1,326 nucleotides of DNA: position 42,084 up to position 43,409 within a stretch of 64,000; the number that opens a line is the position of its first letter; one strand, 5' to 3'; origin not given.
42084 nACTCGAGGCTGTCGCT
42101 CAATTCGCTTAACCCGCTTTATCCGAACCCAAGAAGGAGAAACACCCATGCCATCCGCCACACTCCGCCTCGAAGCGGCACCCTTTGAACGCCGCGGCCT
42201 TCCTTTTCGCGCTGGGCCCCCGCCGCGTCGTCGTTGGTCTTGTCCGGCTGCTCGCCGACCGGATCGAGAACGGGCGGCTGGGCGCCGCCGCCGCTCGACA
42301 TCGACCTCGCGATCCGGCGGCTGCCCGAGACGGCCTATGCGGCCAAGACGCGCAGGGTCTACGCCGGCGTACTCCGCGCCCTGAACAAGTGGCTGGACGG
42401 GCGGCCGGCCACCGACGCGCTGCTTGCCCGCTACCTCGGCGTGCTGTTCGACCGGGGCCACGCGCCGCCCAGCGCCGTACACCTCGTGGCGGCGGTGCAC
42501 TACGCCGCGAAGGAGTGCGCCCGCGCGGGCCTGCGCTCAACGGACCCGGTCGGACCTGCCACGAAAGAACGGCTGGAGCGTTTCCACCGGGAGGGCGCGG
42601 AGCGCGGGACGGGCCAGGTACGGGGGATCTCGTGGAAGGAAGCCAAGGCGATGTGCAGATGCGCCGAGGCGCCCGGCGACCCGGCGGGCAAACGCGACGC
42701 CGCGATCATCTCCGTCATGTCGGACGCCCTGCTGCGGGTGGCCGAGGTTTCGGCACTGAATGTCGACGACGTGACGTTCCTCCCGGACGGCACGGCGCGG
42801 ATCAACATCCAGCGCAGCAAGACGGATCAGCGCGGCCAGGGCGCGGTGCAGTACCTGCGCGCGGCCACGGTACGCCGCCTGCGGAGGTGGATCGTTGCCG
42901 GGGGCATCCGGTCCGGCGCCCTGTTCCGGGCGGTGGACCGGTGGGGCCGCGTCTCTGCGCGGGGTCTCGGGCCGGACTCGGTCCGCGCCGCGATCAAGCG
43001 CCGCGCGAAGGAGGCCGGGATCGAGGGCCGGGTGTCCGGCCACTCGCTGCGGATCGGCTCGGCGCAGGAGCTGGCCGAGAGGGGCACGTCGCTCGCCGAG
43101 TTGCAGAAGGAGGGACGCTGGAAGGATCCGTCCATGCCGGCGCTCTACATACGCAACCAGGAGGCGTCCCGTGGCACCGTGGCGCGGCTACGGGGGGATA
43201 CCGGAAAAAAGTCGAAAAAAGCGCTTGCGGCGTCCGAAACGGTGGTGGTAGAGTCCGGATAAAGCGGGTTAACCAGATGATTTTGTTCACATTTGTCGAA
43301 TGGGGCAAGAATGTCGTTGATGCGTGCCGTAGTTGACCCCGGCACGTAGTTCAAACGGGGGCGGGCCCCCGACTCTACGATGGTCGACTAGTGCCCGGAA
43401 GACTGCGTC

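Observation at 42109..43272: Cre-like tyrosine recombinase precisely bracketed by a perfect 17-bp inverted repeat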

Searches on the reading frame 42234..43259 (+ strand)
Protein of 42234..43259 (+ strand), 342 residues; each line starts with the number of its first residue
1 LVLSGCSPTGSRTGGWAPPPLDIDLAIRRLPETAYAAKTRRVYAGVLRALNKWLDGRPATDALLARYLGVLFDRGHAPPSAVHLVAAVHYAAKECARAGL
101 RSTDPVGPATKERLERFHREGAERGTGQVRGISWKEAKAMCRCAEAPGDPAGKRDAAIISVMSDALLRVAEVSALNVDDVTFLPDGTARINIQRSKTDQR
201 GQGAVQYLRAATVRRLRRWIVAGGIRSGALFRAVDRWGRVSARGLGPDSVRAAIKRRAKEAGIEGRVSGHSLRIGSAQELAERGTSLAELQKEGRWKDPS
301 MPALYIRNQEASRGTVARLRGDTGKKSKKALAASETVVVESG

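Call 9: search_protein_families(library=pfam, proteins=[window:42234-43259:+], max_evalue=0.01)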
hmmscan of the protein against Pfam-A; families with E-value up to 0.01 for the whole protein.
window:42234-43259:+ (342 aa): 1 family
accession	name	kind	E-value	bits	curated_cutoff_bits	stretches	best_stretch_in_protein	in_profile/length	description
PF00589.27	Phage_integrase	-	8.3e-17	61.9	27.1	1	136-310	7-170/172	Phage integrase family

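Call 10: search_protein_families(library=ncbifam, proteins=[window:42234-43259:+], max_evalue=0.01)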
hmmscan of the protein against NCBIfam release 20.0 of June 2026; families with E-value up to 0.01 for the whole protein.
window:42234-43259:+ (342 aa): 6 families
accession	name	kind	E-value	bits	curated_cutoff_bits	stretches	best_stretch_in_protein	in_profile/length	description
NF040815.2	recomb_XerA_Arch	equivalog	2.7e-14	53.4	220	1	129-293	94-239/263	site-specific tyrosine recombinase/integron integrase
TIGR02225.1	recomb_XerD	equivalog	4.7e-09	36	329.6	1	32-291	10-257/290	site-specific tyrosine recombinase XerD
TIGR02224.1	recomb_XerC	equivalog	2.5e-08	33.7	335.15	1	131-291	106-260/295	tyrosine recombinase XerC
NF001399.0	PRK00283.1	subfamily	5e-07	29.2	279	1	34-291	21-266/300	tyrosine recombinase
NF007371.0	PRK09871.1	subfamily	1e-05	25.2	222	1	132-288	7-154/198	tyrosine-type DNA invertase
NF003462.0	PRK05084.1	equivalog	0.0024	16.7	267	1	153-293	195-329/360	tyrosine recombinase XerS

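Call 11: search_solved_structures(query=window:42234-43259:+, max_evalue=0.01, show_alignments=2)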
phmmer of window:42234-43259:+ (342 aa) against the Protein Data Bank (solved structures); distinct sequences matched with E-value up to 0.01: 18.
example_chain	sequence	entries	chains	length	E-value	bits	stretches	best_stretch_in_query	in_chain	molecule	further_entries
7rhy_A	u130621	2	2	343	1.5e-13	54.2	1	152-322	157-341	Recombinase cre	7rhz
1xns_A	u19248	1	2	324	2e-13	53.8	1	152-322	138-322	Recombinase CRE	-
1nzb_A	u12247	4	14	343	2.5e-13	53.5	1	152-322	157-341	Cre recombinase | PROTEIN (CRE RECOMBINASE) | Recombinase cre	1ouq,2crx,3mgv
1kbu_A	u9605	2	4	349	2.5e-13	53.5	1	152-322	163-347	CRE RECOMBINASE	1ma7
1q3u_A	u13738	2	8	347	2.5e-13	53.4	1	152-322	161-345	Cre recombinase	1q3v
1crx_A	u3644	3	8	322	2.6e-13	53.4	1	152-320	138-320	Cre recombinase | Recombinase cre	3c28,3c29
7rhz_B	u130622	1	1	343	3.2e-13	53.1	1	154-322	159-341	Recombinase cre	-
1xo0_A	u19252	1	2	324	4.5e-13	52.6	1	152-322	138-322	Recombinase CRE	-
3crx_A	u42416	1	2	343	5.4e-13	52.4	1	152-322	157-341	CRE RECOMBINASE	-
4crx_A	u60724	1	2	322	5.8e-13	52.3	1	152-320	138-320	PROTEIN (CRE RECOMBINASE)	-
1drg_A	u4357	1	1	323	6.5e-13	52.1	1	152-322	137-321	CRE RECOMBINASE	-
1f44_A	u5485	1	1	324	6.6e-13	52.1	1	152-322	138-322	CRE RECOMBINASE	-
5crx_A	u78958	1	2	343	7.9e-13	51.8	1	152-322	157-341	PROTEIN (BACTERIOPHAGE P1 CRE GENE)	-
1pvq_A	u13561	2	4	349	1.3e-12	51.1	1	152-322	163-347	Recombinase cre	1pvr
5u91_A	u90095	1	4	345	1.4e-12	51.1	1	152-320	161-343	Tre recombinase protein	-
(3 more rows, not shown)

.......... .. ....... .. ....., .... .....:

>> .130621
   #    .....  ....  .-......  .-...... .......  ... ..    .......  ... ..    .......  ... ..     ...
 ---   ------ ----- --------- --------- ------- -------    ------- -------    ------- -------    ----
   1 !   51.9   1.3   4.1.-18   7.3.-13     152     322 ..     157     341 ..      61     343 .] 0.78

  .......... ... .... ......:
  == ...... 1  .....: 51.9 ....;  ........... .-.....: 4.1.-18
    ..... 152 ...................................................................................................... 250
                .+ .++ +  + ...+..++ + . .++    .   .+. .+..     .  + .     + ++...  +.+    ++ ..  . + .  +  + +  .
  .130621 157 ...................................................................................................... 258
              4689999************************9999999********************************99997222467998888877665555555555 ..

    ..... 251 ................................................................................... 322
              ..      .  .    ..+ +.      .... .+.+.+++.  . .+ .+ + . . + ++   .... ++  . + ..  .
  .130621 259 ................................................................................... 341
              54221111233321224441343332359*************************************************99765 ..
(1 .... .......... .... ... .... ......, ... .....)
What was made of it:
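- On Tyrosine recombinase superfamily (Pfam PF00589): They align with the Cre residues (call 11).
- Checked: Cre is the best PDB hit, at E 1.5e-13 (call 11).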

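Call 12: find_homologous_proteins(query=window:42234-43259:+, max_evalue=0.00001)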
Query window:42234-43259:+ (342 aa): 229 proteins with E <= 0.00001 among 8000 candidates; the best 120 are listed.
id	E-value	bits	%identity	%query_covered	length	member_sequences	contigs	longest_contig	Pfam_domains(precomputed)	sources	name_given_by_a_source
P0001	3.2e-185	633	90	96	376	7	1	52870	PF00589.28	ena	-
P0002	1.8e-182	624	91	89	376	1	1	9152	PF00589.28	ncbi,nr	ncbi:MAG: tyrosine-type recombinase/integrase [Gammaproteobacteria bacterium]|nr:tyrosine-type recom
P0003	4.0e-178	610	88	96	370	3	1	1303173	PF00589.28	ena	-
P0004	5.9e-177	606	86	96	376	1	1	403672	PF00589.28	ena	-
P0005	5.5e-174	596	86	96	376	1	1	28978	PF00589.28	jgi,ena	-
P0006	2.3e-173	594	84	96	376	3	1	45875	PF00589.28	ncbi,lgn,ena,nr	ncbi:MAG: tyrosine-type recombinase/integrase [Gammaproteobacteria bacterium]|nr:tyrosine-type recom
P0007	5.6e-173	593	85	96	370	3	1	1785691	PF00589.28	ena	-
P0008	7.4e-168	576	88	89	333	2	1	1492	PF00589.28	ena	-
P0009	1.3e-167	575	88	89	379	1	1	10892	PF00589.28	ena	-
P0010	4.3e-165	567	83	96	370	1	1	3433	PF00589.28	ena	-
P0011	6.5e-164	563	89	87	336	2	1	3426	PF00589.28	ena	-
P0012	4.4e-160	551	80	96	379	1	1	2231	PF00589.28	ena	-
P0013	7.9e-157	540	80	96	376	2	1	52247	PF00589.28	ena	-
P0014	5.1e-145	501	83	86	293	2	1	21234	PF00589.28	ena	-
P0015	4.0e-138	478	86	78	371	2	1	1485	-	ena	-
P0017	7.2e-126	438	68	93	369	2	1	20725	PF00589.28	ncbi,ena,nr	ncbi:MAG: tyrosine-type recombinase/integrase [Gammaproteobacteria bacterium]|nr:tyrosine-type recom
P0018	1.1e-123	431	76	86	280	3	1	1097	PF00589.28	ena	-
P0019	6.0e-122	425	66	95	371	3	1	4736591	PF00589.28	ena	-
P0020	2.9e-116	407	65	89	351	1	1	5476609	PF00589.28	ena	-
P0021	4.2e-116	406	65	95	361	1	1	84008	PF00589.28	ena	-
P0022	1.3e-114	401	60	98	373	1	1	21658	PF00589.28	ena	-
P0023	2.3e-114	400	68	91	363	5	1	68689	PF00589.28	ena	-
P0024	6.7e-113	396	62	95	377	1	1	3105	PF00589.28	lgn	-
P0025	4.8e-111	389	62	94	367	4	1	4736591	PF00589.28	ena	-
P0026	1.4e-110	388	63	95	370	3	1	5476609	PF00589.28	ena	-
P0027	8.1e-109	382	60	98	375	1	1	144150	PF00589.28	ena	-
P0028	8.5e-107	376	63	88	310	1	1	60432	PF00589.28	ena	-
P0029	2.1e-106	374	62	93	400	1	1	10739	PF00589.28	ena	-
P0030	4.5e-106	373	59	95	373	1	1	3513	PF00589.28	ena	-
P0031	4.8e-105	370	61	88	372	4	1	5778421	PF00589.28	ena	-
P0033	2.2e-104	368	61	92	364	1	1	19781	PF00589.28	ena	-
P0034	1.3e-100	355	59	94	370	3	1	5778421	PF00589.28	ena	-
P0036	5.6e-97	343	56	94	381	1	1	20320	PF00589.28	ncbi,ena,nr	ncbi:MAG: tyrosine-type recombinase/integrase [Gammaproteobacteria bacterium]|nr:tyrosine-type recom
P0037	2.4e-96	341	54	98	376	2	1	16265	PF00589.28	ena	-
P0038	1.4e-95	339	56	98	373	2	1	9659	PF00589.28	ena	-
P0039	9.7e-95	336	63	80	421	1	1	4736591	PF00589.28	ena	-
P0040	2.3e-93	331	56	94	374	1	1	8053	PF00589.28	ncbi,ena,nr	ncbi:MAG: tyrosine-type recombinase/integrase [Gammaproteobacteria bacterium]|nr:tyrosine-type recom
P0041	3.7e-93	331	82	59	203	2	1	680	PF00589.28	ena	-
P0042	1.8e-91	325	55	91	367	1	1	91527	PF00589.28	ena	-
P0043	5.2e-91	324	58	91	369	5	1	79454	PF00589.28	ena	-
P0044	6.1e-90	320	57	87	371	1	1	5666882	PF00589.28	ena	-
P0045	1.4e-89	319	53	93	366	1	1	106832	PF00589.28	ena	-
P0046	6.0e-89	317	57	93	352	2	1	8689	PF00589.28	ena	-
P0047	6.8e-88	313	63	75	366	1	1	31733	PF00589.28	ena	-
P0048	2.0e-87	312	56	90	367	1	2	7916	PF00589.28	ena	-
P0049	4.7e-87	311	54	91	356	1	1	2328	PF00589.28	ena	-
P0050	9.2e-87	310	57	89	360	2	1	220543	PF00589.28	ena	-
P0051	1.0e-86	310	54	92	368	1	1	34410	PF00589.28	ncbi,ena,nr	ncbi:MAG: tyrosine-type recombinase/integrase [Gammaproteobacteria bacterium]|nr:tyrosine-type recom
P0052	1.1e-86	309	59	82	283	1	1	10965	PF00589.28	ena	-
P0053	5.9e-86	307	55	89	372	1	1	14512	PF00589.28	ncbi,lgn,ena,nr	ncbi:MAG: tyrosine-type recombinase/integrase [Gammaproteobacteria bacterium]|nr:tyrosine-type recom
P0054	7.5e-86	307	55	89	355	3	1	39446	PF00589.28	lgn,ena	-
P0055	7.6e-86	307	54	92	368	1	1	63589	PF00589.28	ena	-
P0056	3.3e-85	305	54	91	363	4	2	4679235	PF00589.28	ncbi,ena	-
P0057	2.0e-83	299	60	79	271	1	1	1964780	PF00589.28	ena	-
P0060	2.5e-73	266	49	89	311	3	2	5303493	PF00589.28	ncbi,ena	-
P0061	2.7e-73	265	52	84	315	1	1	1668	PF00589.28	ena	-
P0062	1.0e-72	264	49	89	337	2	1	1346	PF00589.28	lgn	-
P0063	1.4e-72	263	48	87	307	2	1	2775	PF00589.28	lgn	-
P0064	4.1e-72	262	48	88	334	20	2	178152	PF00589.28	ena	-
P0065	5.4e-72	261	51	86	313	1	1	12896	PF00589.28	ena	-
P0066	6.8e-72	261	48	93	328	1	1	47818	PF00589.28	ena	-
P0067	3.1e-71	259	51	86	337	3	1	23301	PF00589.28,PF02899.24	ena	-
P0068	4.3e-71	258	55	72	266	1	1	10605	PF00589.28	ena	-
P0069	4.7e-71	258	48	96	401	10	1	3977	PF00589.28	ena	-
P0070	4.9e-71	258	59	69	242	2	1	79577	PF00589.28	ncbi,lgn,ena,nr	ncbi:MAG: tyrosine-type recombinase/integrase [Gammaproteobacteria bacterium]|nr:tyrosine-type recom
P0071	5.6e-71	258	51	82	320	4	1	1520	PF00589.28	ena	-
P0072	1.0e-70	257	50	86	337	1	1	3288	PF00589.28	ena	-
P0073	4.3e-70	255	50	86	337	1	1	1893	PF00589.28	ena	-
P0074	5.3e-70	255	49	86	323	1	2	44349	PF00589.28,PF02899.24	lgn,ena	-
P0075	8.5e-70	254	48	88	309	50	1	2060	PF00589.28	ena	-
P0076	1.3e-69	253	48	87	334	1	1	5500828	PF00589.28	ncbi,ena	-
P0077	1.7e-69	253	49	86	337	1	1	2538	PF00589.28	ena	-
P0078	4.3e-69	252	52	84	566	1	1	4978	PF00589.28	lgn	-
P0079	5.3e-69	251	48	89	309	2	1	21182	PF00589.28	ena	-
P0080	1.3e-68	250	50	82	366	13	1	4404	PF00589.28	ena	-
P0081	2.1e-68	249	47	89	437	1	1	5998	PF00589.28,PF02899.24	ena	-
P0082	2.2e-68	249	50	85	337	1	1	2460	PF00589.28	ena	-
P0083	2.4e-68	249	50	82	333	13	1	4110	PF00589.28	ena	-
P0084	2.4e-68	249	50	83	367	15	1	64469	PF00589.28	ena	-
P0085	2.4e-68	249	50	86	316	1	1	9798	PF00589.28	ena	-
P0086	6.2e-68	248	47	87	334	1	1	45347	PF00589.28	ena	-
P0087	7.3e-68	248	47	86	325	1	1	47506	PF00589.28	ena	-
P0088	2.8e-67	246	47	87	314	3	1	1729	PF00589.28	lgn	-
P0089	3.7e-67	245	64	59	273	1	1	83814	PF00589.28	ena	-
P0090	9.4e-67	244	65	59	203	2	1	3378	PF00589.28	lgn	-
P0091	9.6e-67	244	48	88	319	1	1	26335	PF00589.28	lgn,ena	-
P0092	1.2e-66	244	48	85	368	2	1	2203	PF00589.28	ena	-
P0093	1.4e-66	243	51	83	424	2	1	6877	PF00589.28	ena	-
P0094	2.0e-66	243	47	93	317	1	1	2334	PF00589.28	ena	-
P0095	3.3e-66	242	47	87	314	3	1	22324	PF00589.28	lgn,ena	-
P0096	3.4e-66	242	57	72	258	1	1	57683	PF00589.28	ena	-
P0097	4.5e-66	242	49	84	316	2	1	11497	PF00589.28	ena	-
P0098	1.7e-65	240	48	86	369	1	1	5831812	PF00589.28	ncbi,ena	-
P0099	1.8e-65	240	49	84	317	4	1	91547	PF00589.28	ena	-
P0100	2.1e-65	239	48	87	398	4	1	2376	PF00589.28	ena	-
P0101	2.1e-65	239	49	85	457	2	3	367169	PF00589.28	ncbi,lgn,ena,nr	ncbi:MAG: tyrosine-type recombinase/integrase [Gammaproteobacteria bacterium]|nr:tyrosine-type recom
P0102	2.2e-65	239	47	83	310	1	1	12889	PF00589.28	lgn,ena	-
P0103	3.3e-65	239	49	83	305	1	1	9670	PF00589.28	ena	-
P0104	4.7e-65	238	50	85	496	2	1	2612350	PF00589.28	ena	-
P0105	5.2e-65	238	50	86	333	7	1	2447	PF00589.28,PF02899.24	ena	-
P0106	1.2e-64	237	48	86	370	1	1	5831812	PF00589.28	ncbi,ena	-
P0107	1.8e-64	236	46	88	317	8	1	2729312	PF00589.28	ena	-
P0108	3.4e-64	236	49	85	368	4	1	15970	PF00589.28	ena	-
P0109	3.5e-64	235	47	87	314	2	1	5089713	PF00589.28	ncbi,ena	-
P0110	3.6e-64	235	47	87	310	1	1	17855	PF00589.28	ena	-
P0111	4.9e-64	235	51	83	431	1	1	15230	PF00589.28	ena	-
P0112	5.0e-64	235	47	84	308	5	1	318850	PF00589.28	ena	-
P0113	7.9e-64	234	48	85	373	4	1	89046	PF00589.28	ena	-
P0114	9.0e-64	234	47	88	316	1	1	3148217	PF00589.28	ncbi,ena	-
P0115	3.0e-63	232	47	86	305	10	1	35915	PF00589.28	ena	-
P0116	3.1e-63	232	48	85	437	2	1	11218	PF00589.28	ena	-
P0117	6.4e-63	231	48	85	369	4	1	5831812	PF00589.28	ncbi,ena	-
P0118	1.0e-62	231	47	85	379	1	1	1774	PF00589.28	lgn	-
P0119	1.3e-62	230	46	89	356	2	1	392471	PF00589.28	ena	-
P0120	1.4e-62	230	48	87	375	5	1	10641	PF00589.28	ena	-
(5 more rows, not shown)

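Call 15: find_related_loci(query=A1, collection=genome_contigs, flank=5000)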
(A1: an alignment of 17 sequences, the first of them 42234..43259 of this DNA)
Query A1 (342 aa) in genome_contigs; peptide patterns used: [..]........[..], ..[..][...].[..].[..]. (x = any residue, [..] = any of these).
200 stretches matched a pattern; 173 encode a relative of the query (tblastn E <= 1e-3); the best 80 are kept; 80 distinct loci.
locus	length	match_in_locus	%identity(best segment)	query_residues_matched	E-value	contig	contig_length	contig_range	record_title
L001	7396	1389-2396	84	13-342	2e-177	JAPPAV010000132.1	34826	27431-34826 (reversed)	MAG: Gammaproteobacteria bacterium isolate IRC1_bin_7 NODE_940_length_34826_cov_10.8555, whole genome shotgun sequence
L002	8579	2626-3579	56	19-341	7e-101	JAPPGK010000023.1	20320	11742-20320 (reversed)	MAG: Gammaproteobacteria bacterium isolate RHO1_bin_53 NODE_4194_length_20320_cov_55.183666, whole genome shotgun sequen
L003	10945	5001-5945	53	17-331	4e-93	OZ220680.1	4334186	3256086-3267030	MAG: Pseudomonadales bacterium isolate da3e3f05-4c24-4fb5-b36e-3680706d581c genome assembly, chromosome: 1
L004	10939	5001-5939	55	21-336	4e-92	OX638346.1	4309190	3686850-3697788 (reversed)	MAG: uncultured Pseudomonadales bacterium isolate d827bc71-510b-42c7-8643-a16607f70ddf genome assembly, chromosome: 1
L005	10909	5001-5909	58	19-321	3e-92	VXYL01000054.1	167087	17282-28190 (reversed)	MAG: Gammaproteobacteria bacterium isolate SB0670_bin_10 NODE_60_length_167087_cov_13.445316, whole genome shotgun seque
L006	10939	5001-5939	55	21-336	4e-92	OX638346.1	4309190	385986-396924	MAG: uncultured Pseudomonadales bacterium isolate d827bc71-510b-42c7-8643-a16607f70ddf genome assembly, chromosome: 1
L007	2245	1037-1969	54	21-331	3e-95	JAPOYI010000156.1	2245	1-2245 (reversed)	MAG: Gammaproteobacteria bacterium isolate COS4_bin_29 NODE_20989_length_2245_cov_25.9434, whole genome shotgun sequence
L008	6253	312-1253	56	19-334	2e-89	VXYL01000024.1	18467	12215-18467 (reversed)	MAG: Gammaproteobacteria bacterium isolate SB0670_bin_10 NODE_1416_length_18467_cov_13.548610, whole genome shotgun sequ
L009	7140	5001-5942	56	18-331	1e-87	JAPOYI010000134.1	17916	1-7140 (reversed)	MAG: Gammaproteobacteria bacterium isolate COS4_bin_29 NODE_2627_length_17916_cov_17.0759, whole genome shotgun sequence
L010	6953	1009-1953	54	21-335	4e-86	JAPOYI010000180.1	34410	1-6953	MAG: Gammaproteobacteria bacterium isolate COS4_bin_29 NODE_1191_length_34410_cov_19.126, whole genome shotgun sequence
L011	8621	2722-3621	56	19-320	7e-86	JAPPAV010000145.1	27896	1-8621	MAG: Gammaproteobacteria bacterium isolate IRC1_bin_7 NODE_1198_length_27896_cov_10.1438, whole genome shotgun sequence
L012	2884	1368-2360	54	15-341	2e-87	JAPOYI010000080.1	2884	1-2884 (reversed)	MAG: Gammaproteobacteria bacterium isolate COS4_bin_29 NODE_16497_length_2884_cov_18.4931, whole genome shotgun sequence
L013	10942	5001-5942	57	8-326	8e-85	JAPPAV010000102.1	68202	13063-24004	MAG: Gammaproteobacteria bacterium isolate IRC1_bin_7 NODE_382_length_68202_cov_10.8823, whole genome shotgun sequence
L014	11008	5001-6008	51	2-331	2e-84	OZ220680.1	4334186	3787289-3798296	MAG: Pseudomonadales bacterium isolate da3e3f05-4c24-4fb5-b36e-3680706d581c genome assembly, chromosome: 1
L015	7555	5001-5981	56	19-341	1e-83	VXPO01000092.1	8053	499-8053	MAG: Gammaproteobacteria bacterium isolate SB0662_bin_58 NODE_6523_length_8053_cov_43.894724, whole genome shotgun seque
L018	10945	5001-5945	54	17-331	9e-92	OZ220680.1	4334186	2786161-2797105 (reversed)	MAG: Pseudomonadales bacterium isolate da3e3f05-4c24-4fb5-b36e-3680706d581c genome assembly, chromosome: 1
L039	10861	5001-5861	48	30-322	6e-66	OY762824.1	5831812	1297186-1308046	MAG: Pseudomonadales bacterium isolate c7712431-7163-4da6-abf8-36335a373d69 genome assembly, chromosome: 1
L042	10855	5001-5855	48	30-320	7e-66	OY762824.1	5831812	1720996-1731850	MAG: Pseudomonadales bacterium isolate c7712431-7163-4da6-abf8-36335a373d69 genome assembly, chromosome: 1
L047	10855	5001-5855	48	30-320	8e-65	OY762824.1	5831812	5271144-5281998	MAG: Pseudomonadales bacterium isolate c7712431-7163-4da6-abf8-36335a373d69 genome assembly, chromosome: 1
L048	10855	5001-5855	48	30-320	6e-65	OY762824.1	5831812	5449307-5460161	MAG: Pseudomonadales bacterium isolate c7712431-7163-4da6-abf8-36335a373d69 genome assembly, chromosome: 1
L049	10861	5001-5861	48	30-322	8e-65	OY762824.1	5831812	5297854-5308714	MAG: Pseudomonadales bacterium isolate c7712431-7163-4da6-abf8-36335a373d69 genome assembly, chromosome: 1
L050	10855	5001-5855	48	30-320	2e-64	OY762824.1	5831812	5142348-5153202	MAG: Pseudomonadales bacterium isolate c7712431-7163-4da6-abf8-36335a373d69 genome assembly, chromosome: 1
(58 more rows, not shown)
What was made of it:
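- On Xer/dif chromosome-dimer resolution: There are two inverted sites per unit and many units per genome (call 15).
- OY762824.1 has at least 6, OZ220680.1 has 3 and COS4_bin_29 has 4 (call 15). The family occurs across phyla within sponge microbiomes (call 15).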

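Call 21: find_encoding_contigs(protein=P0001, flank=6000, max_places=4)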
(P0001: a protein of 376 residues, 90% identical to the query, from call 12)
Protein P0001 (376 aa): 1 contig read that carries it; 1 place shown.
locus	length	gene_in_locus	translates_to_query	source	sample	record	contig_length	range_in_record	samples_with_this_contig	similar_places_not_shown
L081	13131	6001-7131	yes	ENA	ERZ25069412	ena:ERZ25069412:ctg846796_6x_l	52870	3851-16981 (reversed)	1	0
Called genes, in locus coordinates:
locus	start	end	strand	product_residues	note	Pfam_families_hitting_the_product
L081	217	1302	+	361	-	PF12802:MarR_2 (weak), PF13545:HTH_Crp_2 (weak)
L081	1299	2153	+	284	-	-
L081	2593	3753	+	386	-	-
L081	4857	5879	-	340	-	-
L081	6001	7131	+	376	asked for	PF00589:Phage_integrase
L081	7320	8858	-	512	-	PF00884:Sulfatase, PF16347:SGSH_C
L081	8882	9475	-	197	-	PF21948:LplA-B_cat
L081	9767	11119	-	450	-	PF00768:Peptidase_S11, PF13354:Beta-lactamase2, PF07943:PBP5_C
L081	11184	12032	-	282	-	PF03330:DPBB_1, PF05036:SPOR (faint)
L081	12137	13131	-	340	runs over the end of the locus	PF13406:SLT_2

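Call 22: find_encoding_contigs(protein=P0003, flank=6000, max_places=4)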
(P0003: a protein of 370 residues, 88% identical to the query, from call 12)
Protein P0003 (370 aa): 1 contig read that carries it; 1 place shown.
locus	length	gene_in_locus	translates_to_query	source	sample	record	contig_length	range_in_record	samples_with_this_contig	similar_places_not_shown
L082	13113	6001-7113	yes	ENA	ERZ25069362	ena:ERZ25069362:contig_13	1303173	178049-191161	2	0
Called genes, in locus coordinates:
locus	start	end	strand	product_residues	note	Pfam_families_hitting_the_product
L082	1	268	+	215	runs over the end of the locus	PF08843:AbiEii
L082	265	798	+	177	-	-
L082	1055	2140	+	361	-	PF12802:MarR_2 (weak)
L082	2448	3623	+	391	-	-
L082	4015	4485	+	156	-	PF01695:IstB_IS21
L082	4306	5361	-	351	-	-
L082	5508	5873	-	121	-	-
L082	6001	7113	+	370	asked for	PF00589:Phage_integrase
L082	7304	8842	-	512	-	PF00884:Sulfatase, PF16347:SGSH_C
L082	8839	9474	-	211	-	PF21948:LplA-B_cat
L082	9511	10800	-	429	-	PF00768:Peptidase_S11, PF13354:Beta-lactamase2, PF07943:PBP5_C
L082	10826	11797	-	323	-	PF03330:DPBB_1, PF05036:SPOR (weak)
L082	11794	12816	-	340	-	PF13406:SLT_2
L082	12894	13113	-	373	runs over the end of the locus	PF01098:FTSW_RODA_SPOVE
